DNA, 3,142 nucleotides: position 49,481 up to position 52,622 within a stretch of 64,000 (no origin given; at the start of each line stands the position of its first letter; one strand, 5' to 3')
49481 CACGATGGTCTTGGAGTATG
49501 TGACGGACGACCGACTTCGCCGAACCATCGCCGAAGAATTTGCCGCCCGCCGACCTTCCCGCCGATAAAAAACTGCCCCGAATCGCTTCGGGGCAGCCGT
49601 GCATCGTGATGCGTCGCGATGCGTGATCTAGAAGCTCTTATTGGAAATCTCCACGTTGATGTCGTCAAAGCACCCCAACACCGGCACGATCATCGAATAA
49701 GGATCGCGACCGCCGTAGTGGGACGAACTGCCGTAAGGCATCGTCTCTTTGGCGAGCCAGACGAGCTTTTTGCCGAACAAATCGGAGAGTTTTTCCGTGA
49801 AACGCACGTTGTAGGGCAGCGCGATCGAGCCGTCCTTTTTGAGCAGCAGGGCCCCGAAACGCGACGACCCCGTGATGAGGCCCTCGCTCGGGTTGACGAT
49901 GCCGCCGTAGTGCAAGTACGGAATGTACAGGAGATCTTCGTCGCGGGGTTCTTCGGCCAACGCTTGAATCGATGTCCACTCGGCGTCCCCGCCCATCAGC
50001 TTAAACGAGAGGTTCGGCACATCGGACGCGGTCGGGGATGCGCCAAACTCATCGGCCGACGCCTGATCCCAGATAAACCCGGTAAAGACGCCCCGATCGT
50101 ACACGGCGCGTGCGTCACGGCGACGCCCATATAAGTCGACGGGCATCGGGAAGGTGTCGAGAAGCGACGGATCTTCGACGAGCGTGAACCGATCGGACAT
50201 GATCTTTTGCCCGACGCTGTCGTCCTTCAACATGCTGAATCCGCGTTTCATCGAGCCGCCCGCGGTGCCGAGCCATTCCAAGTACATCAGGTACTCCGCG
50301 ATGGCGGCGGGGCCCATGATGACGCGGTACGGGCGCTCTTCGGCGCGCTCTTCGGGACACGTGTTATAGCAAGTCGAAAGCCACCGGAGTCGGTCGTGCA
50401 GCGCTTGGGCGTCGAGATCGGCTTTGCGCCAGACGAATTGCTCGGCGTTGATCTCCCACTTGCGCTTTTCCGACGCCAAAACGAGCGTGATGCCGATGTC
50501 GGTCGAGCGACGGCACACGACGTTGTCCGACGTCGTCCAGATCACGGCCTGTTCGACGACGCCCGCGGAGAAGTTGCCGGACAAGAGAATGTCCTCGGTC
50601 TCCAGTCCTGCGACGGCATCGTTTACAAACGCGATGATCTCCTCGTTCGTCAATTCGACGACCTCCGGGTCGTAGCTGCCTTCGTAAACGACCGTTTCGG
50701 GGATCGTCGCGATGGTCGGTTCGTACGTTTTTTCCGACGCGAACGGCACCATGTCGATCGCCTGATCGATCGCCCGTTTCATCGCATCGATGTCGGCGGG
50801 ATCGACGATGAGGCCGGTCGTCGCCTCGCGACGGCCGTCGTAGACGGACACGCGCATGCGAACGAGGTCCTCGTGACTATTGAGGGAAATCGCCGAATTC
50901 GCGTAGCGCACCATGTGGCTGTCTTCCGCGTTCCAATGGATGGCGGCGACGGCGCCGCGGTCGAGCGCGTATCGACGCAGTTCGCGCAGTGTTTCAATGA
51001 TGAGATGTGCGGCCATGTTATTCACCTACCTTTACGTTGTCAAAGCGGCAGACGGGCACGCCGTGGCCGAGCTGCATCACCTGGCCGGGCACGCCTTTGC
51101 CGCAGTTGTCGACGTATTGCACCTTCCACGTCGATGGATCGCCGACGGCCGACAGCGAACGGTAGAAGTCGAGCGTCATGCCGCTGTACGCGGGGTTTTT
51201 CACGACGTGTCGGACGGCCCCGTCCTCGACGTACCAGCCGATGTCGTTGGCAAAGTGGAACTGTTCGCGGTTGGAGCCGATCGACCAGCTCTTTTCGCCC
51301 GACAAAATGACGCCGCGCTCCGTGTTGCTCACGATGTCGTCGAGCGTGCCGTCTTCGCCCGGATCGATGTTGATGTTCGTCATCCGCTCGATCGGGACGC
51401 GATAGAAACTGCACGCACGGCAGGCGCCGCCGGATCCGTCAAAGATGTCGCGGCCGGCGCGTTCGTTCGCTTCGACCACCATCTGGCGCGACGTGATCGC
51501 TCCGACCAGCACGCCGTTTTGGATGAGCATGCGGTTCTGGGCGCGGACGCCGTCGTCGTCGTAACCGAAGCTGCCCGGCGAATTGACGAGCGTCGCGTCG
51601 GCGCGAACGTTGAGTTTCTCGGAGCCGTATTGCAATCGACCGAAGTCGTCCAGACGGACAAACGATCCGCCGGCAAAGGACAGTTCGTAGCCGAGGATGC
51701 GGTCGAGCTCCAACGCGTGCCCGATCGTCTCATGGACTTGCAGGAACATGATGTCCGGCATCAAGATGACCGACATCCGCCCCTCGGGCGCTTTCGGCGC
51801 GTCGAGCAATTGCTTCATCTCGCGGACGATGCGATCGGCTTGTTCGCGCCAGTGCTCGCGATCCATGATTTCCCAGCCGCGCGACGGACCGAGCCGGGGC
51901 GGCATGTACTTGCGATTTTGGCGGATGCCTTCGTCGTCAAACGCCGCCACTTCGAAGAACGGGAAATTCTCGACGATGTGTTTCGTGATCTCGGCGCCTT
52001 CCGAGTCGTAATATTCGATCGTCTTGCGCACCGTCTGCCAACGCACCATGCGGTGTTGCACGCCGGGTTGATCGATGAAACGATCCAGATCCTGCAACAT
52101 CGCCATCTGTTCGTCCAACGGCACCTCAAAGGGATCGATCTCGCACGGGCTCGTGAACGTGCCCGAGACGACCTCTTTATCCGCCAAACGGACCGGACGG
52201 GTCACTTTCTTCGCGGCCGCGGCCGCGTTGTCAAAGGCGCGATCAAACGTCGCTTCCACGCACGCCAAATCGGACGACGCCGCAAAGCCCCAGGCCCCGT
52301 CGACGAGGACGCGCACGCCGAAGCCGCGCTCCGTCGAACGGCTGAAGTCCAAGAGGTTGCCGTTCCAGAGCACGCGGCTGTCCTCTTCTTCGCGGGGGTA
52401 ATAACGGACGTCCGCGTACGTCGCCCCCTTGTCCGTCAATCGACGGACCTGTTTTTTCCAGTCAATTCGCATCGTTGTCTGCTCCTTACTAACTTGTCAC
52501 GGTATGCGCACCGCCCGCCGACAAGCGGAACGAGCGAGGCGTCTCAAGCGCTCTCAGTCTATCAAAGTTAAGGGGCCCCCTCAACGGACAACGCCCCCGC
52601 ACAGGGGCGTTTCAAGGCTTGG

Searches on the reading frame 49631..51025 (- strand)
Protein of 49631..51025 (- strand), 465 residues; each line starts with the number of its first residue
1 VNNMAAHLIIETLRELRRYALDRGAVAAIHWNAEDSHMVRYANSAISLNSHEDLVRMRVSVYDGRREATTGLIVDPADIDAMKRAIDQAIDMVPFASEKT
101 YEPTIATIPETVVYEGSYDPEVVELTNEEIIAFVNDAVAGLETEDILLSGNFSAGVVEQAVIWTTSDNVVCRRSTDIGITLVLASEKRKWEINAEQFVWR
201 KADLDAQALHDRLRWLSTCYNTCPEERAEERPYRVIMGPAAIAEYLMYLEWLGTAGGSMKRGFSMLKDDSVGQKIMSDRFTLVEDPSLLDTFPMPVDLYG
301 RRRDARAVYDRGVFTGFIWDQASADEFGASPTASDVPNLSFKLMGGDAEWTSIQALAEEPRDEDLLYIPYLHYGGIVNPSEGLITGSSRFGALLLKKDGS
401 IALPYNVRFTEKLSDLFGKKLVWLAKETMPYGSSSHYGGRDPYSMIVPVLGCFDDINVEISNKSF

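Call 45: search_protein_families(library=pfam, max_evalue=0.00001, proteins=[window:49631-51025:-])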
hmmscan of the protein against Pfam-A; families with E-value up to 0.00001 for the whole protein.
window:49631-51025:- (465 aa): 1 family
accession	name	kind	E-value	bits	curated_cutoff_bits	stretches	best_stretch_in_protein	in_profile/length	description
PF19289.4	PmbA_TldD_3rd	-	8.5e-20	71.3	22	1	232-433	3-205/220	PmbA/TldA metallopeptidase C-terminal domain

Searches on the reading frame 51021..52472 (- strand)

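Call 45: search_protein_families(library=pfam, max_evalue=0.00001, proteins=[window:51021-52472:-])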
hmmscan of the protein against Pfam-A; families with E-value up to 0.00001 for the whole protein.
window:51021-52472:- (484 aa): 2 families
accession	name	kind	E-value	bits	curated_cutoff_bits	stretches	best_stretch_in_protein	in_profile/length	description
PF19289.4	PmbA_TldD_3rd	-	1.3e-29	103.4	22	1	231-483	2-219/220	PmbA/TldA metallopeptidase C-terminal domain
PF01523.21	PmbA_TldD_1st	-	1.3e-11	44.8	20.9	1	25-86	5-64/65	PmbA/TldA metallopeptidase domain 1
